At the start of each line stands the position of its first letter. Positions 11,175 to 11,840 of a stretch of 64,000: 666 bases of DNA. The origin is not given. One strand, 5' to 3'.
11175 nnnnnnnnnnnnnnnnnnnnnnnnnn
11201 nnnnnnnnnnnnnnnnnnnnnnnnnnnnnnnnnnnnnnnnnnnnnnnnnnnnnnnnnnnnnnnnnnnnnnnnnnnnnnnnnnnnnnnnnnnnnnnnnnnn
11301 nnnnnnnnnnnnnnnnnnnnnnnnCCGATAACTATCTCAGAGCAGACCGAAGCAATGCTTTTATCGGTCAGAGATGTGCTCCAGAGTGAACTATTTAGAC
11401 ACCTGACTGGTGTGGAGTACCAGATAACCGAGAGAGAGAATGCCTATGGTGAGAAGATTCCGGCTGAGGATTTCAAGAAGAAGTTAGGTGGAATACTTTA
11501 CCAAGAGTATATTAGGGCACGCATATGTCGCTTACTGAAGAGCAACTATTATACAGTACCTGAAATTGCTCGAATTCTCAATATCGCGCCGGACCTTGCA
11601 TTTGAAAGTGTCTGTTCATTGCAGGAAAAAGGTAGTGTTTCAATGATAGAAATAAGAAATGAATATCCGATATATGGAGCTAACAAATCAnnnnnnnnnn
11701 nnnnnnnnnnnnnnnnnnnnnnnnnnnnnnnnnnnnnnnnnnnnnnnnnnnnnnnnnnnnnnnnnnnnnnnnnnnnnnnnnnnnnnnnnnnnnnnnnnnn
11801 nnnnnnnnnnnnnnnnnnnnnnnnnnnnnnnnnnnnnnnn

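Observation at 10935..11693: MvhD-like electron-transfer domain fused to a winged-helix-like C-terminal tail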

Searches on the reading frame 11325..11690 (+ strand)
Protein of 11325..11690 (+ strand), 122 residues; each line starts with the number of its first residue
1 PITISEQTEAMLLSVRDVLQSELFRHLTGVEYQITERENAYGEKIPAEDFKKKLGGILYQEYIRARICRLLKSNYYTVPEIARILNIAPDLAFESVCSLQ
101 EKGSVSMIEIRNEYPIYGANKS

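Call 3: search_protein_families(library=pfam, proteins=[window:11325-11690:+], max_evalue=1)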
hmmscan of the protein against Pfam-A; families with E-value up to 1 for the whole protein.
window:11325-11690:+ (122 aa): 4 families
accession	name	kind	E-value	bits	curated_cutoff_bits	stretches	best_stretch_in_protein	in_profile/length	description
PF21476.4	PF0610-like_N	-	0.0043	17.7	33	1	63-88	2-27/50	PF0610-like, N-terminal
PF13384.12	HTH_23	-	0.038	14.3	24.6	1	60-88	3-30/50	Homeodomain-like domain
PF01978.25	TrmB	-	0.13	12.6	25.6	1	70-117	17-62/68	Sugar-specific transcriptional regulator TrmB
PF13518.12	HTH_28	-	0.16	12.5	25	1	64-90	2-27/52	Helix-turn-helix domain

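Call 4: search_protein_families(library=ncbifam, proteins=[window:11325-11690:+], max_evalue=1)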
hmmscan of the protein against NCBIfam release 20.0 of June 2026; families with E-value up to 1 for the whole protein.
window:11325-11690:+ (122 aa): 0 families

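Call 46: find_homologous_proteins(query=A3, max_evalue=0.001)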
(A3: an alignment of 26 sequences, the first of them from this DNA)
Query A3 (26 sequences) (120 aa, profile of the alignment): 8 proteins with E <= 0.001 among 1617 candidates.
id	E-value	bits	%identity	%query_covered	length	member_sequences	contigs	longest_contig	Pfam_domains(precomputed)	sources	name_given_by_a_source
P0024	1.1e-35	140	62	98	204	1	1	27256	PF02662.22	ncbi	-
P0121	4.5e-34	135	33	93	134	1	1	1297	PF01022.27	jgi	-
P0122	3.5e-32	129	29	93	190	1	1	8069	PF02662.22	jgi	-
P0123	6.3e-31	124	30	88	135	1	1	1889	-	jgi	jgi:DNA-binding transcriptional ArsR family regulator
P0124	1.8e-28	117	27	88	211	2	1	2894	PF02662.22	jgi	-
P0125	1.1e-26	111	23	78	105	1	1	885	-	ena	-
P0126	3.5e-26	109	32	80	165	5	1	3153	PF02662.22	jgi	-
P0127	9.7e-25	104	30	87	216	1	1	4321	PF02662.22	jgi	-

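Call 47: search_protein_families(library=pfam, alignment_id=A3, max_evalue=0.01)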
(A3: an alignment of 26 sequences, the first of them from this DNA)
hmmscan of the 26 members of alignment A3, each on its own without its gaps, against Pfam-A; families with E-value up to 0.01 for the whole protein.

A. member 1, seq(120 aa): 1 family
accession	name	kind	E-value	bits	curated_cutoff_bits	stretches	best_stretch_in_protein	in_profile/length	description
PF21476.4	PF0610-like_N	-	0.0045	17.6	33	1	61-86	2-27/50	PF0610-like, N-terminal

B. families by the number of members that match (of 26 scanned): 31 families (the first 25 are shown)
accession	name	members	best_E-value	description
PF21476.4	PF0610-like_N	15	1.8e-07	PF0610-like, N-terminal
PF01022.26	HTH_5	15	4.6e-07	Bacterial regulatory protein, arsR family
PF12840.13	HTH_20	9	1.8e-06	Helix-turn-helix domain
PF13412.12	HTH_24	9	3.8e-06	Winged helix-turn-helix DNA-binding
PF12802.13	MarR_2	6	5.9e-05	MarR family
PF08279.18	HTH_11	5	2.8e-05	HTH domain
PF24270.1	HTH_Cmi2_C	5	0.00038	Cmi2, C-terminal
PF14493.12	HTH_40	4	3.5e-05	Helix-turn-helix domain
PF13384.12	HTH_23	4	6e-05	Homeodomain-like domain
PF25212.1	HVO_A0114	4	0.00016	HVO_A0114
PF09339.16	HTH_IclR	4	0.0018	IclR helix-turn-helix domain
PF17782.7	DprA_WH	3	1.2e-05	DprA winged helix domain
PF13545.12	HTH_Crp_2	3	4.5e-05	Crp-like helix-turn-helix domain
PF01978.25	TrmB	3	0.0002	Sugar-specific transcriptional regulator TrmB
PF02082.26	Rrf2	3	0.00072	Iron-dependent Transcriptional regulator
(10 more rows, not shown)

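Call 54: search_protein_representatives(alignment_id=A3)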
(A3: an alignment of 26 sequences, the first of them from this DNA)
Query: 26 sequences, 125 profile positions. Proteins with E-value up to 0.001 (for the whole library): 582; up to 1e-10: 239; up to 1e-30: 18. The best 150 are listed.
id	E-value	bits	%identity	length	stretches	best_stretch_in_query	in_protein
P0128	2.6e-37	143.5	-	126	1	4-124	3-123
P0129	1.7e-36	140.8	-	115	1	12-123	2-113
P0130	1.6e-35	137.6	-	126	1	5-123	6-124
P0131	2.8e-35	136.9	-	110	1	20-123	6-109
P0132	4.5e-35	136.2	-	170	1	2-123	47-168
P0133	7.9e-35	135.4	-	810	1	6-123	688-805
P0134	1.6e-34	134.4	-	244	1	12-122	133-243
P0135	5.4e-34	132.8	-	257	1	3-123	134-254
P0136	5.8e-34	132.7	-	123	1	9-122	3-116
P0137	3.1e-33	130.3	-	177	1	5-123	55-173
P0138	2.0e-32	127.7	-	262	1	4-124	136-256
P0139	9.6e-32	125.5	-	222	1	4-122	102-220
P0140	1.8e-31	124.6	-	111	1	18-121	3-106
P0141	2.4e-31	124.2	-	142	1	14-122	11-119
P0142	3.9e-31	123.5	-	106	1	19-122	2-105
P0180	2.1e-25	105.0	-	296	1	5-123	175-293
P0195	2.8e-23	98.1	-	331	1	7-108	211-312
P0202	5.2e-23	97.2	-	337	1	6-124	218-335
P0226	1.9e-20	89.0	-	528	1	12-124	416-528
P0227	2.3e-20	88.7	-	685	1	14-123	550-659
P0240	2.4e-19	85.4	-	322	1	3-123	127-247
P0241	3.9e-19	84.8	-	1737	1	11-121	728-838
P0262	8.6e-18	80.4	-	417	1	14-123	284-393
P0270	1.7e-17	79.5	-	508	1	8-114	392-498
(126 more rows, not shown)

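Call 55: predict_structure(alignment_id=A3)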
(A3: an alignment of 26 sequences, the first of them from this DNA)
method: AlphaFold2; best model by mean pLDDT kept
length: 120 residues; sequences in the alignment: 26
mean_pLDDT: 92.8   pTM: 0.83
mean pLDDT of the five models: 92.8, 92.2, 91.0, 90.7, 90.1
residues with pLDDT >= 90: 91; 70-90: 28; 50-70: 1; < 50: 0
segments of 3 or more residues with pLDDT < 50: none
pLDDT, mean of each block of 10 residues (from residue 1): 92 94 87 81 90 94 97 97 97 97 96 91
secondary structure, 60 per line:
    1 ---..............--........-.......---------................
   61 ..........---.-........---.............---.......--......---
elements in order: H4-17 H20-27 H29-35 H45-70 H76-83 H87-99 E103-109 E112-117

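Call 56: search_protein_families(library=pfam, proteins=[P0241, P0133, P0226, P0227, P0262, P0270, P0202, P0195, P0240, P0180], max_evalue=0.00001)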
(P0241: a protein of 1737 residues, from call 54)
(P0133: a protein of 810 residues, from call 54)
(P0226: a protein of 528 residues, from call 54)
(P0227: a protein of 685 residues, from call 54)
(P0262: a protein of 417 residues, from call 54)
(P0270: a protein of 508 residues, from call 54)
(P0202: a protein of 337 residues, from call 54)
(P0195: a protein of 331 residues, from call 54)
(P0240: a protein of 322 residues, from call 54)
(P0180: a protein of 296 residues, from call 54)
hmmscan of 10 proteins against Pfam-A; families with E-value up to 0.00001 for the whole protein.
P0241 (1737 aa): 22 families
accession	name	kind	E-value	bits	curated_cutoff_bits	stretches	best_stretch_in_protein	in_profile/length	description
PF02662.21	FlpD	-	2.6e-48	163.5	22.3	1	598-720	1-123/123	Methyl-viologen-reducing hydrogenase, delta subunit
PF07992.20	Pyr_redox_2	-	1e-43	150.3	26.1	2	1125-1430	2-289/291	Pyridine nucleotide-disulphide oxidoreductase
PF14691.11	Fer4_20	-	4.5e-19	68.8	25.8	1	1024-1099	30-108/113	Dihydroprymidine dehydrogenase domain II, 4Fe-4S cluster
PF13450.12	NAD_binding_8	-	1.6e-14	54.3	21.9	2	1128-1161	1-34/68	NAD(P)-binding Rossmann-like domain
PF00070.33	Pyr_redox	-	2.5e-14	54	22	0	1125-1159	1-35/82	Pyridine nucleotide-disulphide oxidoreductase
PF00037.32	Fer4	-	4.4e-14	52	21.1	0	972-992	3-23/24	4Fe-4S binding domain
PF13738.12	Pyr_redox_3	-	1.4e-13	51.2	30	0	1265-1416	164-305/305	Pyridine nucleotide-disulphide oxidoreductase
PF12831.13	FAD_oxidored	-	4.1e-13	49.8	27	1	165-217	2-55/416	FAD dependent oxidoreductase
PF12838.12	Fer4_7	-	2.3e-10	41.2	27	0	969-990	30-51/52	4Fe-4S dicluster domain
PF01266.30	DAO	-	1.1e-09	38.8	27.9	0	1125-1159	1-35/353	FAD dependent oxidoreductase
PF14697.11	Fer4_21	-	2.3e-09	37.7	35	0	521-573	1-58/59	4Fe-4S dicluster domain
PF01593.30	Amino_oxidase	-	3.1e-09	37.1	19.8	0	1134-1160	2-28/443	Flavin containing amine oxidoreductase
PF13187.11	Fer4_9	-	8.3e-09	35.8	27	0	527-572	1-52/52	4Fe-4S dicluster domain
PF01262.27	AlaDh_PNT_C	-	2.5e-08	34.1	23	0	1123-1154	28-59/214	Alanine dehydrogenase/PNT, C-terminal domain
PF01946.23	Thi4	-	1e-07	31.9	26.2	0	1124-1165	18-60/235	Thi4 family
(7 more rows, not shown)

P0133 (810 aa): 15 families
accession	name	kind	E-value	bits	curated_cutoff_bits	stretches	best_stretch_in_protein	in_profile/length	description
PF02662.21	FlpD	-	2.3e-56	189.5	22.3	1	561-683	1-123/123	Methyl-viologen-reducing hydrogenase, delta subunit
PF00037.32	Fer4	-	1.7e-19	69.2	21.1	1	477-498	3-24/24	4Fe-4S binding domain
PF14697.11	Fer4_21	-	1.3e-15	57.7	35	1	476-529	2-59/59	4Fe-4S dicluster domain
PF13187.11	Fer4_9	-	1.3e-14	54.4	27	2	481-527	1-52/52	4Fe-4S dicluster domain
PF12838.12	Fer4_7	-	2.8e-14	53.8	27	1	481-526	1-52/52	4Fe-4S dicluster domain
PF12837.12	Fer4_6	-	4.7e-14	52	25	1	476-497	3-24/24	4Fe-4S binding domain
PF13237.11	Fer4_10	-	8.5e-13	48.5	25.5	2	476-523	3-53/53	4Fe-4S dicluster domain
PF07992.20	Pyr_redox_2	-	3.3e-12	46.9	26.1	1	51-141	3-90/291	Pyridine nucleotide-disulphide oxidoreductase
PF25160.1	LdpA_Fe-S-bd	-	7.1e-12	45.4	27.6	1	488-531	9-47/49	LdpA Fe-S cluster-binding domain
PF13484.11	Fer4_16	-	8e-10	39.8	30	0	481-503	1-22/66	4Fe-4S double cluster binding domain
PF12797.12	Fer4_2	-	3.4e-09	36.5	24.5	0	477-494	5-22/22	4Fe-4S binding domain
PF12831.13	FAD_oxidored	-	1.6e-07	31.4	27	1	52-96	3-47/416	FAD dependent oxidoreductase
PF01266.30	DAO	-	7.3e-07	29.5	27.9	0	52-84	3-35/353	FAD dependent oxidoreductase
PF13450.12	NAD_binding_8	-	3.7e-06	27.6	21.9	1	53-89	1-37/68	NAD(P)-binding Rossmann-like domain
PF13183.11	Fer4_8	-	7.5e-06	26.8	27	0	148-209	3-67/68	4Fe-4S dicluster domain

P0226 (528 aa): 12 families
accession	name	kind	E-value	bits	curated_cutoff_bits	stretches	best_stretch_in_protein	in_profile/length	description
PF02662.21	FlpD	-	8.9e-39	132.7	22.3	2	288-405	1-121/123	Methyl-viologen-reducing hydrogenase, delta subunit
PF00037.32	Fer4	-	5e-23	80.4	21.1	1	234-255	2-23/24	4Fe-4S binding domain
PF12837.12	Fer4_6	-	3.7e-17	61.8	25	2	233-255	2-24/24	4Fe-4S binding domain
PF12838.12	Fer4_7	-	1.6e-16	60.9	27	1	208-252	1-50/52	4Fe-4S dicluster domain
PF14697.11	Fer4_21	-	6e-16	58.8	35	1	202-255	1-57/59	4Fe-4S dicluster domain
PF13237.11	Fer4_10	-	2.3e-14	53.5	25.5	1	204-251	4-53/53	4Fe-4S dicluster domain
PF13187.11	Fer4_9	-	3.1e-14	53.2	27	1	208-254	1-51/52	4Fe-4S dicluster domain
PF12797.12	Fer4_2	-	4.2e-13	48.8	24.5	0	234-252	4-22/22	4Fe-4S binding domain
PF13484.11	Fer4_16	-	1.1e-12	48.9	30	0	239-270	1-31/66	4Fe-4S double cluster binding domain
PF25160.1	LdpA_Fe-S-bd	-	6.2e-11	42.3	27.6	0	215-256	9-44/49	LdpA Fe-S cluster-binding domain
PF13183.11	Fer4_8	-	6.1e-09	36.7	27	0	237-255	2-20/68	4Fe-4S dicluster domain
PF12800.12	Fer4_4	-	3.5e-06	27.3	24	0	238-252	2-16/17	4Fe-4S binding domain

P0227 (685 aa): 9 families
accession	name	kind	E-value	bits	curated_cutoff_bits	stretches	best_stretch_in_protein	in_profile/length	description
PF02662.21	FlpD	-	2.7e-43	147.3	22.3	1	418-539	2-123/123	Methyl-viologen-reducing hydrogenase, delta subunit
PF12837.12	Fer4_6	-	6.9e-11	42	25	1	279-302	1-24/24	4Fe-4S binding domain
PF00037.32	Fer4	-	1.4e-09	37.8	21.1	0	349-370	3-24/24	4Fe-4S binding domain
PF13237.11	Fer4_10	-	1.1e-07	32.1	25.5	0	351-373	6-29/53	4Fe-4S dicluster domain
PF12838.12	Fer4_7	-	2.7e-07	31.4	27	0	354-378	2-26/52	4Fe-4S dicluster domain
PF12797.12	Fer4_2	-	8.6e-07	29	24.5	0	281-298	4-21/22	4Fe-4S binding domain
PF13484.11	Fer4_16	-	1e-06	29.8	30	0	354-392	2-38/66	4Fe-4S double cluster binding domain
PF14697.11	Fer4_21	-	2.3e-06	28.1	35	0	280-302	1-26/59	4Fe-4S dicluster domain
PF13187.11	Fer4_9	-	3.2e-06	27.5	27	0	286-369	1-52/52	4Fe-4S dicluster domain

P0262 (417 aa): 6 families
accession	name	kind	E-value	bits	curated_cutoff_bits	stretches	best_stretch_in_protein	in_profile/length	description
PF02662.21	FlpD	-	2.5e-47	160.3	22.3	1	152-273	2-123/123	Methyl-viologen-reducing hydrogenase, delta subunit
PF14697.11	Fer4_21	-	1.1e-08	35.5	35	1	61-127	1-59/59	4Fe-4S dicluster domain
PF12838.12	Fer4_7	-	1.6e-08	35.3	27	0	110-135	2-27/52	4Fe-4S dicluster domain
PF12837.12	Fer4_6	-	6.3e-08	32.6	25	0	104-125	3-24/24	4Fe-4S binding domain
PF00037.32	Fer4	-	2.8e-07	30.5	21.1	0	104-125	2-23/24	4Fe-4S binding domain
PF13237.11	Fer4_10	-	1.6e-06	28.3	25.5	0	107-136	6-22/53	4Fe-4S dicluster domain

P0270 (508 aa): 13 families
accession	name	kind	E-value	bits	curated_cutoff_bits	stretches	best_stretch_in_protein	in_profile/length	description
PF02662.21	FlpD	-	2.9e-31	108.5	22.3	2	270-386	1-122/123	Methyl-viologen-reducing hydrogenase, delta subunit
PF00037.32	Fer4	-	1e-16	60.4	21.1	0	46-67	2-23/24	4Fe-4S binding domain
PF12838.12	Fer4_7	-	2.3e-15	57.2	27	1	20-65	1-51/52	4Fe-4S dicluster domain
PF13237.11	Fer4_10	-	1.3e-14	54.3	25.5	1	197-240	6-53/53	4Fe-4S dicluster domain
PF12797.12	Fer4_2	-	2.8e-13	49.3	24.5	0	223-240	4-21/22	4Fe-4S binding domain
PF12837.12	Fer4_6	-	4.4e-13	48.9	25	0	48-67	5-24/24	4Fe-4S binding domain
PF13187.11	Fer4_9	-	1.8e-12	47.5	27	1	20-66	1-51/52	4Fe-4S dicluster domain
PF13484.11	Fer4_16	-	1.7e-11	45.2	30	0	20-41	1-23/66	4Fe-4S double cluster binding domain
PF14697.11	Fer4_21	-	3.3e-11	43.6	35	1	16-67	3-57/59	4Fe-4S dicluster domain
PF13534.11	Fer4_17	-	6.1e-11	43.2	22.2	0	193-213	39-59/61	4Fe-4S dicluster domain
PF13183.11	Fer4_8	-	1.6e-10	41.8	27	0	194-212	48-66/68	4Fe-4S dicluster domain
PF25160.1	LdpA_Fe-S-bd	-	1.2e-07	31.9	27.6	0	27-71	9-47/49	LdpA Fe-S cluster-binding domain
PF12800.12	Fer4_4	-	5e-07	30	24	0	50-65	2-17/17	4Fe-4S binding domain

P0202 (337 aa): 5 families
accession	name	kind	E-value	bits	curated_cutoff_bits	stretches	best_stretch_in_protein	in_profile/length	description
PF02662.21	FlpD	-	7.4e-23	81.3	22.3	1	87-210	1-123/123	Methyl-viologen-reducing hydrogenase, delta subunit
PF00037.32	Fer4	-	8.1e-08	32.2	21.1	0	35-57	2-24/24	4Fe-4S binding domain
PF14697.11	Fer4_21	-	7.8e-07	29.6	35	1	5-53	1-53/59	4Fe-4S dicluster domain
PF12797.12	Fer4_2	-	1.3e-06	28.4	24.5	0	36-53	5-22/22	4Fe-4S binding domain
PF12837.12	Fer4_6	-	2.6e-06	27.5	25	0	36-55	4-23/24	4Fe-4S binding domain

P0195 (331 aa): 10 families
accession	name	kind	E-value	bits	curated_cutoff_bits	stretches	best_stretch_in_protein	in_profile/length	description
PF02662.21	FlpD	-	1.1e-31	109.9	22.3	1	85-207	1-123/123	Methyl-viologen-reducing hydrogenase, delta subunit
PF00037.32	Fer4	-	1.4e-11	44.2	21.1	1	12-31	5-24/24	4Fe-4S binding domain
PF14697.11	Fer4_21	-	6.7e-10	39.4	35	1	12-60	5-53/59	4Fe-4S dicluster domain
PF12838.12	Fer4_7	-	3.9e-09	37.3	27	1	14-60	1-50/52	4Fe-4S dicluster domain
PF25160.1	LdpA_Fe-S-bd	-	4.3e-09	36.4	27.6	0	10-34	23-47/49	LdpA Fe-S cluster-binding domain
PF13237.11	Fer4_10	-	2.1e-08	34.4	25.5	1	12-59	6-53/53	4Fe-4S dicluster domain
PF13187.11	Fer4_9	-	8.7e-08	32.5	27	1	14-60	1-49/52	4Fe-4S dicluster domain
PF13183.11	Fer4_8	-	1.2e-06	29.4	27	0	45-93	2-57/68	4Fe-4S dicluster domain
PF12797.12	Fer4_2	-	1.2e-06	28.5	24.5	0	10-27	5-22/22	4Fe-4S binding domain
PF12837.12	Fer4_6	-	3.1e-06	27.3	25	0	42-61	3-22/24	4Fe-4S binding domain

P0240 (322 aa): 1 family
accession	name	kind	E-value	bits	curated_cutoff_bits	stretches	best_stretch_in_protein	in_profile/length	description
PF02662.21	FlpD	-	4.3e-49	166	22.3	1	2-122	3-123/123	Methyl-viologen-reducing hydrogenase, delta subunit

P0180 (296 aa): 1 family
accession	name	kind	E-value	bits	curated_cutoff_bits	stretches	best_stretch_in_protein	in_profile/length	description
PF02662.21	FlpD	-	7.5e-53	178.2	22.3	1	45-167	1-123/123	Methyl-viologen-reducing hydrogenase, delta subunit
